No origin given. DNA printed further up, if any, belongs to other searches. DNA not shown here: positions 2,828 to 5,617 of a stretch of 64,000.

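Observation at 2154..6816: Two-component operon wrapped around a giant Ca-binding surface protein, inserted between uvrB and uvrA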

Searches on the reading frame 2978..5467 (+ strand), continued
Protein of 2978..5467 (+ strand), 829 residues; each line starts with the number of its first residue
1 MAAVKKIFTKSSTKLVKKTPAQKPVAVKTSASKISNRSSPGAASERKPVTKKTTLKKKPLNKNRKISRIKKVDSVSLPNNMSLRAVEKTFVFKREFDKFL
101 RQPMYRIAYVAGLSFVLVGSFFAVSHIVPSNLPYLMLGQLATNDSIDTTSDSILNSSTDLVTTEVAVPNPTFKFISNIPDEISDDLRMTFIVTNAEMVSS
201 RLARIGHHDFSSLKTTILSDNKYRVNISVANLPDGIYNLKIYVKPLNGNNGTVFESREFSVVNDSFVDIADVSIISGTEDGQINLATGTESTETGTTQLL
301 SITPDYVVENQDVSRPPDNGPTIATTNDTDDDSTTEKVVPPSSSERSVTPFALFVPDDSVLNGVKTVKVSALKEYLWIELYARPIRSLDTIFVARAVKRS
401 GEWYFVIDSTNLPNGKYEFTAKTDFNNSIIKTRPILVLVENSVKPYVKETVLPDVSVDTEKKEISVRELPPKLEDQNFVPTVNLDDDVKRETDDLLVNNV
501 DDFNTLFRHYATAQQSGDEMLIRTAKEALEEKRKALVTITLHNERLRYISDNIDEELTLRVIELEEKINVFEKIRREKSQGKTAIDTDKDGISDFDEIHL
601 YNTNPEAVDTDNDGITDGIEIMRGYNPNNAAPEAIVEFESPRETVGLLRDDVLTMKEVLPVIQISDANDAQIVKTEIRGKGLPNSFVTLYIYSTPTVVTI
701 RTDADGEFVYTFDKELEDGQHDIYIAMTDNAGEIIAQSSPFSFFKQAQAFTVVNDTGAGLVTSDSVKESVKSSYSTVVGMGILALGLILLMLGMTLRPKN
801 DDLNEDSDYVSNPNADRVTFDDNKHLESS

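Call 49: find_homologous_proteins(query=A2, max_evalue=0.00001)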
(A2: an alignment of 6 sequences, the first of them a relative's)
Query A2 (6 sequences) (236 aa, profile of the alignment): 384 proteins with E <= 0.00001 among 7330 candidates; the best 120 are listed.
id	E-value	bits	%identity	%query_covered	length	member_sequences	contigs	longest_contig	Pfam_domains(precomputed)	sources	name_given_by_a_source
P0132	1.0e-78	282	43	91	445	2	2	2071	PF18884.6,PF19077.7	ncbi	-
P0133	8.8e-78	279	43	91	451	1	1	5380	PF18884.6,PF19077.7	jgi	-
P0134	1.9e-77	278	39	94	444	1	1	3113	PF18884.6,PF19077.7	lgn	-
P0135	3.1e-77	277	40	91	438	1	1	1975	PF18884.6,PF19077.7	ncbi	-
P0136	2.0e-76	275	39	94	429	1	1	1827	PF19077.7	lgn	-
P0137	8.5e-76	272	40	88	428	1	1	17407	PF19077.7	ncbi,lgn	-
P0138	1.2e-75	272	39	91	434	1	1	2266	PF18884.6,PF19077.7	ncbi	-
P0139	2.0e-75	271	43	94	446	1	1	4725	PF19077.7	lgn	-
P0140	8.2e-75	269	43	94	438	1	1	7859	PF18884.6,PF19077.7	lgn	-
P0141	1.5e-74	268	44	91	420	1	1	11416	PF18884.6,PF19077.7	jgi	jgi:hypothetical protein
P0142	3.7e-74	267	43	94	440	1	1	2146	PF18884.6,PF19077.7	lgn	-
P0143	5.2e-74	267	43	94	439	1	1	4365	PF19077.7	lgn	-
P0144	1.4e-73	265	41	94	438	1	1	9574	PF18884.6,PF19077.7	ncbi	-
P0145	1.9e-73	265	39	94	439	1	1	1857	PF19077.7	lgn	-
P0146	2.2e-73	265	42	94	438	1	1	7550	PF18884.6,PF19077.7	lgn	-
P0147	2.4e-73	264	40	94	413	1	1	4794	PF19077.7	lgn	-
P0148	3.0e-73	264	40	94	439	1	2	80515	PF18884.6,PF19077.7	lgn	-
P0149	1.1e-72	262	50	74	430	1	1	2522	PF18884.6,PF19077.7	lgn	-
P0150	1.3e-72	262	42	93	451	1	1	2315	PF18884.6,PF19077.7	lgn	-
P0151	1.3e-72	262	43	93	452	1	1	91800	PF18884.6,PF19077.7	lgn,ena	-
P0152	3.0e-72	261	45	94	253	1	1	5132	PF18884.6,PF19077.7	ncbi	-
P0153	5.0e-72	260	44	76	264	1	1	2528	PF18884.6,PF19077.7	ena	-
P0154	5.0e-72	260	43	91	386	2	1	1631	PF18884.6,PF19077.7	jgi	-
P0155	2.7e-71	258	46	76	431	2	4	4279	PF19077.7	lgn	-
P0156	2.8e-71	258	47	86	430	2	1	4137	PF18884.6,PF19077.7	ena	-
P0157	2.8e-71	258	42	94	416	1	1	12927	PF18884.6,PF19077.7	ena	-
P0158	2.8e-71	258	43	89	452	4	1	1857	PF18884.6,PF19077.7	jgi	jgi:hypothetical protein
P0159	3.0e-71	258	39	94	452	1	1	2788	PF19077.7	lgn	-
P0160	3.4e-71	257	49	88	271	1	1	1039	PF18884.6,PF19077.7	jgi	jgi:hypothetical protein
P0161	3.5e-71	257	45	94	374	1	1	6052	PF18884.6,PF19077.7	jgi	jgi:hypothetical protein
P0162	5.3e-71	257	42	93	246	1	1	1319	PF18884.6,PF19077.7,PF17936.8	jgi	-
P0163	6.5e-71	256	50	75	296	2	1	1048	PF18884.6,PF19077.7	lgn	-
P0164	1.1e-70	256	47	88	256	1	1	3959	PF19077.7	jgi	jgi:hypothetical protein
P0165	7.3e-70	253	39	94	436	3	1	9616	PF19077.7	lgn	-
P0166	8.2e-70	253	39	94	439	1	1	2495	PF19077.7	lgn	-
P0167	2.1e-69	252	42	90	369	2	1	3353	PF18884.6,PF19077.7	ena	-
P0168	3.2e-69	251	42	97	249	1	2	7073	PF18884.6,PF19077.7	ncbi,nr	ncbi:MAG: hypothetical protein HYT94_03065, partial [Parcubacteria group bacterium]|nr:hypothetical 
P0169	1.0e-68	249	45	89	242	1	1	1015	PF19077.7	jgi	jgi:hypothetical protein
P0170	1.2e-68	249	40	94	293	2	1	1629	PF18884.6,PF19077.7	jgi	-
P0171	1.2e-68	249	43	92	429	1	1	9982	PF19077.7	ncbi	ncbi:MAG: hypothetical protein RLZZ234_84, partial [Candidatus Parcubacteria bacterium]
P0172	2.2e-68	248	41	94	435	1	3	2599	PF19077.7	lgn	-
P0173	3.3e-68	248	40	96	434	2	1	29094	PF19077.7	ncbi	-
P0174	3.8e-68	247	41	94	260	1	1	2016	PF18884.6,PF19077.7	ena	-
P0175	1.1e-67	246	42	90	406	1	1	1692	PF18884.6,PF19077.7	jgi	-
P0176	1.2e-67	246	39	97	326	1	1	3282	PF19077.7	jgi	jgi:hypothetical protein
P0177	1.4e-67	246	42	94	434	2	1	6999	PF18884.6,PF19077.7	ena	-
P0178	1.6e-67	245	49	70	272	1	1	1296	PF18884.6,PF19077.7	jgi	jgi:hypothetical protein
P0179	1.6e-67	245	39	92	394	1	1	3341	PF18884.6,PF19077.7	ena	-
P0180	1.8e-67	245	43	94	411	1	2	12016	PF19077.7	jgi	-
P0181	1.9e-67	245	43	96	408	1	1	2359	PF18884.6,PF19077.7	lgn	-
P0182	2.5e-67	245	45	70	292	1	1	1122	PF18884.6,PF19077.7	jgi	jgi:hypothetical protein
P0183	4.3e-67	244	42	96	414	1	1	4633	PF19077.7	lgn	-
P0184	4.8e-67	244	42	95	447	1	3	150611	PF19077.7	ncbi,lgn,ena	-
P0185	6.7e-67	243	47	74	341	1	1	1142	PF18884.6,PF19077.7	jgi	jgi:hypothetical protein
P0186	9.9e-67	243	40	96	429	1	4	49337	PF18884.6,PF19077.7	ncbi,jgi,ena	-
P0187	1.1e-66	243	42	92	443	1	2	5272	PF18884.6,PF19077.7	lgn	-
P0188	1.4e-66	242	43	96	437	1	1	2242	PF18884.6,PF19077.7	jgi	jgi:hypothetical protein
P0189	2.3e-66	242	41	94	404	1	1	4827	PF18884.6,PF19077.7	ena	-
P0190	3.2e-66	241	42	90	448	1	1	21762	PF18884.6,PF19077.7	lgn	-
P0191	8.6e-66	240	41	94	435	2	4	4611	PF19077.7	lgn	-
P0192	1.7e-65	239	40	94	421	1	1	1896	PF19077.7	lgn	-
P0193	4.5e-65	237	44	89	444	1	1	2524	PF18884.6,PF19077.7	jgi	jgi:hypothetical protein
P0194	6.0e-65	237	42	90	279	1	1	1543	PF18884.6,PF19077.7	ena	-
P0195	1.2e-64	236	36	97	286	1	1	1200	PF19077.7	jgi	jgi:hypothetical protein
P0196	1.7e-64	235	38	97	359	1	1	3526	PF19077.7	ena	-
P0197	1.9e-64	235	39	99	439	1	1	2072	PF18884.6,PF19077.7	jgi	jgi:hypothetical protein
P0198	2.0e-64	235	37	97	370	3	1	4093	PF19077.7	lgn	-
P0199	2.4e-64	235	41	89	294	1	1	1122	PF18884.6,PF19077.7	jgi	jgi:hypothetical protein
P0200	2.7e-64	235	41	93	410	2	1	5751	PF18884.6,PF19077.7,PF17936.8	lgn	-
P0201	4.9e-64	234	43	89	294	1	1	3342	PF19077.7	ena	-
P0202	5.1e-64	234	41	97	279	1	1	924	PF19077.7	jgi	jgi:hypothetical protein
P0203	5.3e-64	234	44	76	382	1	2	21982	PF18884.6,PF19077.7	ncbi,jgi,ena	ncbi:MAG: Ig-like domain-containing protein [bacterium]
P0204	9.0e-64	233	44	94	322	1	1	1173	PF18884.6,PF19077.7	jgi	jgi:hypothetical protein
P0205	9.2e-64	233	40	89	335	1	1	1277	PF18884.6,PF19077.7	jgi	jgi:hypothetical protein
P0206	9.5e-64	233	45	71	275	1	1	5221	PF18884.6,PF19077.7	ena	-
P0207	1.5e-63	232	43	90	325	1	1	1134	PF19077.7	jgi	jgi:hypothetical protein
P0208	1.5e-63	232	38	94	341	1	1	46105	PF18884.6,PF19077.7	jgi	jgi:hypothetical protein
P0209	2.8e-63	231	38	97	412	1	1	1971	PF19077.7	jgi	jgi:hypothetical protein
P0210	3.3e-63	231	46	74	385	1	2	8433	PF18884.6,PF19077.7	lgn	-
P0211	5.6e-63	231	36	95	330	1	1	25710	PF19077.7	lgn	-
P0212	5.8e-63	230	39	92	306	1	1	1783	PF19077.7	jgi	-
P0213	8.9e-63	230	38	96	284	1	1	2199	PF18884.6,PF19077.7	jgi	-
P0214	1.1e-62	230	36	98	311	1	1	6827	PF18884.6,PF19077.7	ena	-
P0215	2.3e-62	228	40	90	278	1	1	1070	PF19077.7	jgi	jgi:hypothetical protein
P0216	3.2e-62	228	40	97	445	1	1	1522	PF19077.7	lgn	-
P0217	3.3e-62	228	41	94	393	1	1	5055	PF18884.6,PF19077.7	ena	-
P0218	3.8e-62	228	39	94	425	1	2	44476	PF18884.6,PF19077.7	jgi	jgi:hypothetical protein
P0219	3.9e-62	228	49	75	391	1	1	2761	PF18884.6,PF19077.7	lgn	-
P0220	3.9e-62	228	40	95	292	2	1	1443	PF19077.7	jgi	jgi:hypothetical protein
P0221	5.4e-62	227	39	82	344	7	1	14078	PF19077.7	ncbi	-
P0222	7.6e-62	227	42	72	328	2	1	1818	PF19077.7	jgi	-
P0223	1.2e-61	226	36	99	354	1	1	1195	PF18884.6,PF19077.7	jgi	jgi:hypothetical protein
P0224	1.5e-61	226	39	96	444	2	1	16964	PF19077.7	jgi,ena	-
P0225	2.8e-61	225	42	94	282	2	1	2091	PF18884.6,PF19077.7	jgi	jgi:hypothetical protein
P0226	5.3e-61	224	37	72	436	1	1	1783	PF19077.7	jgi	jgi:hypothetical protein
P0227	6.6e-61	224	37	93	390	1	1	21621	PF18884.6,PF19077.7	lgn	-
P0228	7.3e-61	224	45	75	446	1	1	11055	PF19077.7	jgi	-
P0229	1.1e-60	223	42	95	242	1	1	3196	PF19077.7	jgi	jgi:hypothetical protein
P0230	1.3e-60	223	44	71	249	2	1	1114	PF19077.7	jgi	jgi:hypothetical protein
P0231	1.5e-60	223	38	90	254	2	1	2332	PF18884.6,PF19077.7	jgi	jgi:hypothetical protein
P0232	1.6e-60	223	35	97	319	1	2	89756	PF19077.7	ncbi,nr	ncbi:TPA: hypothetical protein DCX66_02250, partial [Candidatus Nomurabacteria bacterium]|nr:hypothe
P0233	2.8e-60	222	37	96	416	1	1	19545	PF19077.7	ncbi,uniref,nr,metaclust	ncbi:hypothetical protein A2818_02505 [Candidatus Nomurabacteria bacterium RIFCSPHIGHO2_01_FULL_40_1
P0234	3.5e-60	221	40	90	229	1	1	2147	PF19077.7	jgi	jgi:hypothetical protein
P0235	3.5e-60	221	36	96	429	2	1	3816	PF19077.7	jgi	-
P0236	3.6e-60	221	42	93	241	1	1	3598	PF18884.6,PF19077.7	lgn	-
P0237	9.6e-60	220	42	71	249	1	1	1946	PF19077.7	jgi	jgi:hypothetical protein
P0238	1.2e-59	220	36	96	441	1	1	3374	PF19077.7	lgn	-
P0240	1.9e-59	219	50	77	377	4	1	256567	PF18884.6,PF19077.7,PF17936.8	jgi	-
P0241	5.3e-59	217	46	93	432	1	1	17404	PF24695.2,PF19077.7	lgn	-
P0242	5.3e-59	217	38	95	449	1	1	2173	PF18884.6,PF19077.7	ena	-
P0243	6.1e-59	217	41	75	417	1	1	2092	PF19077.7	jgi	jgi:hypothetical protein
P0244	6.7e-59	217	40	95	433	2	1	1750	PF18884.6,PF19077.7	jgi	jgi:hypothetical protein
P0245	9.2e-59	217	38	94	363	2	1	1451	PF19077.7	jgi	jgi:hypothetical protein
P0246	1.1e-58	216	47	74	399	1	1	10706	PF18884.6,PF19077.7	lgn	-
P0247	1.9e-58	216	35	96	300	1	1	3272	PF19077.7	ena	-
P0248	2.8e-58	215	37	93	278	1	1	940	PF19077.7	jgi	jgi:hypothetical protein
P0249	5.3e-58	214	36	98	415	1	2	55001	PF19077.7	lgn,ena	-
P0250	6.1e-58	214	49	71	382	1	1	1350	PF19077.7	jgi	jgi:hypothetical protein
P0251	6.8e-58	214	36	94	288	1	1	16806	PF19077.7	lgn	-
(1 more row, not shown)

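Call 50: find_encoding_contigs(protein=P0184, flank=5000, max_places=1)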
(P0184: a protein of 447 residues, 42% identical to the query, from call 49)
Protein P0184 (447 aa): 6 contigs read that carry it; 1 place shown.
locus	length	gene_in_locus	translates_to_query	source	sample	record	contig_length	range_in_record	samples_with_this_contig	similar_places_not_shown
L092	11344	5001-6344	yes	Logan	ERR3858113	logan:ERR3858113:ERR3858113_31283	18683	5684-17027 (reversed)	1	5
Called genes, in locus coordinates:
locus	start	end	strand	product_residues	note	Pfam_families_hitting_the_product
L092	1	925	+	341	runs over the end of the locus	PF00044:Gp_dh_N, PF02800:Gp_dh_C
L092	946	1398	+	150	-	PF02502:LacAB_rpiB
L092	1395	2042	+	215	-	PF00834:Ribul_P_3_epim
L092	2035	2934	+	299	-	PF13292:DXP_synthase_N (weak), PF00456:Transketolase_N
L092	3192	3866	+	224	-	-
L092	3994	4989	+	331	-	PF02779:Transket_pyr, PF02780:Transketolase_C, PF22613:Transketolase_C_1 (weak)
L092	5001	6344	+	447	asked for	PF19077:Big_13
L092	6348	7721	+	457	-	PF00512:HisKA, PF02518:HATPase_c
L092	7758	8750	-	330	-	PF00294:PfkB, PF08543:Phos_pyr_kin (weak)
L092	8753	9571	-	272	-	PF09863:DUF2090 (faint), PF01791:DeoC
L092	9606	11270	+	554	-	PF01565:FAD_binding_4, PF02913:FAD-oxidase_C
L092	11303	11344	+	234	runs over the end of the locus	PF01386:Ribosomal_L25p, PF14693:Ribosomal_TL5_C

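Call 51: find_encoding_contigs(protein=P0151, flank=5000, max_places=1)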
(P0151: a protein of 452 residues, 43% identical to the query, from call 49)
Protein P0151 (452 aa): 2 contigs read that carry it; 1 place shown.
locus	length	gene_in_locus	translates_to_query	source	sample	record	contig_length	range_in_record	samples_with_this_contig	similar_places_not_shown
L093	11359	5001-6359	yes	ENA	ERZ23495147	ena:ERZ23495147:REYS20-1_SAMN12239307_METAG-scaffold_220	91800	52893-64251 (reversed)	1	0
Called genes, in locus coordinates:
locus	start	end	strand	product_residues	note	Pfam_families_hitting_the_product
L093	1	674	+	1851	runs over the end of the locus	PF05658:YadA_head (faint), PF13884:Peptidase_S74, PF16403:Bact_surface_Ig-like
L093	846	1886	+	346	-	PF00044:Gp_dh_N, PF02800:Gp_dh_C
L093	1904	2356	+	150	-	PF02502:LacAB_rpiB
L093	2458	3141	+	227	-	PF00834:Ribul_P_3_epim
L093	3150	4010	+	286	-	PF13292:DXP_synthase_N (weak), PF00456:Transketolase_N, PF00676:E1_dh (weak)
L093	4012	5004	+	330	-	PF02779:Transket_pyr, PF02780:Transketolase_C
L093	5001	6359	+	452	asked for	PF18884:TSP3_bac (faint), PF19077:Big_13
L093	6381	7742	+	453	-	PF00512:HisKA, PF02518:HATPase_c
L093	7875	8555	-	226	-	-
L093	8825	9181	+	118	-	PF01219:DAGK_prokar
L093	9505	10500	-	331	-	PF00294:PfkB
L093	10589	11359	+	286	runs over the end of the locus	PF01116:F_bP_aldolase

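Call 52: find_encoding_contigs(protein=P0232, flank=5000, max_places=1)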
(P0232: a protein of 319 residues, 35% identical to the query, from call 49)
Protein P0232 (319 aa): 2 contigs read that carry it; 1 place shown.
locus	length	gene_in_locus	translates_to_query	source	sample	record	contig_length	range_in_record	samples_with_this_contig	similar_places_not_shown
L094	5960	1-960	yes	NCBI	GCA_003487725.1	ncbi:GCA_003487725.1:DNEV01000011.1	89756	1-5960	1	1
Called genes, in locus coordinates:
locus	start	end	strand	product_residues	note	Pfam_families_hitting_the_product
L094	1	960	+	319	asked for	PF19077:Big_13 (weak)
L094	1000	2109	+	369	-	PF02163:Peptidase_M50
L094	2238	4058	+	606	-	PF00009:GTP_EFTU, PF01926:MMR_HSR1 (weak), PF22042:EF-G_D2, PF03144:GTP_EFTU_D2, PF00679:EFG_C, PF21018:BipA_C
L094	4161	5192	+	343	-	PF04545:Sigma70_r4, PF05066:HARE-HTH (weak)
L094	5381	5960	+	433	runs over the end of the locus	-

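Call 53: find_encoding_contigs(protein=P0240, flank=5000, max_places=1)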
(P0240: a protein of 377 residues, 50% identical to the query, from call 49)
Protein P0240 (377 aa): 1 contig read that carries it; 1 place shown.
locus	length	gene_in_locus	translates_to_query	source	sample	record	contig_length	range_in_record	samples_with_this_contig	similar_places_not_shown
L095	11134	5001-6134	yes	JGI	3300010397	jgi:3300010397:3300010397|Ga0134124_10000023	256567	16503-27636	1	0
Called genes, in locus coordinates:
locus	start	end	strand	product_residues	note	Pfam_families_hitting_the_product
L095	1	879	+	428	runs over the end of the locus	PF01541:GIY-YIG (weak), PF27096:UvrC_M, PF02151:UVR (weak), PF08459:UvrC_RNaseH_dom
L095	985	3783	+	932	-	PF00005:ABC_tran (faint), PF02463:SMC_N (faint), PF13191:AAA_16 (faint), PF13304:AAA_21 (faint), PF13555:AAA_29 (faint), PF20703:nSTAND1 (faint), PF17760:UvrA_inter, PF17755:UvrA_DNA-bind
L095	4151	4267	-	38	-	-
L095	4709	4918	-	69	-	-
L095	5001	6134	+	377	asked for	PF18884:TSP3_bac (faint), PF17936:Big_6 (faint), PF19077:Big_13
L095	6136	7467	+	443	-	PF00512:HisKA, PF02518:HATPase_c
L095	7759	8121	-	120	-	-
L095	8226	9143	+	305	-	-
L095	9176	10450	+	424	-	PF28597:T2SSF_N (faint), PF00482:T2SSF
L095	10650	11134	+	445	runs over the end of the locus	PF11974:bMG3 (faint), PF13620:CarboxypepD_reg (weak), PF17802:SpaA (faint), PF13620:CarboxypepD_reg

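Call 62: search_protein_families(library=ncbifam, proteins=[window:2978-5467:+], max_evalue=0.01)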
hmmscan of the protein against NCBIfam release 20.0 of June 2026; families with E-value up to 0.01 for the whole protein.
window:2978-5467:+ (829 aa): 4 families
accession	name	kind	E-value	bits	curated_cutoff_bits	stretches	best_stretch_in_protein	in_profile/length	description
NF040520.1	Ig_like_BLP2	equivalog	2.4e-07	29.3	750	1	663-754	528-618/730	Ig-like repeat protein Blp2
NF033510.3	Ca_tandemer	repeat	2.8e-07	30.8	50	0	671-732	22-93/96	Ca2+-stabilized repeat-containing adhesin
NF047639.1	throspo3_MtsD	equivalog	0.00014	20.2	800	1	580-630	454-503/651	cell-cell cohesion protein MtsD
NF033765.2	gliding_CglD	equivalog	0.00026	18.9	400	1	582-628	75-126/1124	adventurous gliding motility lipoprotein CglD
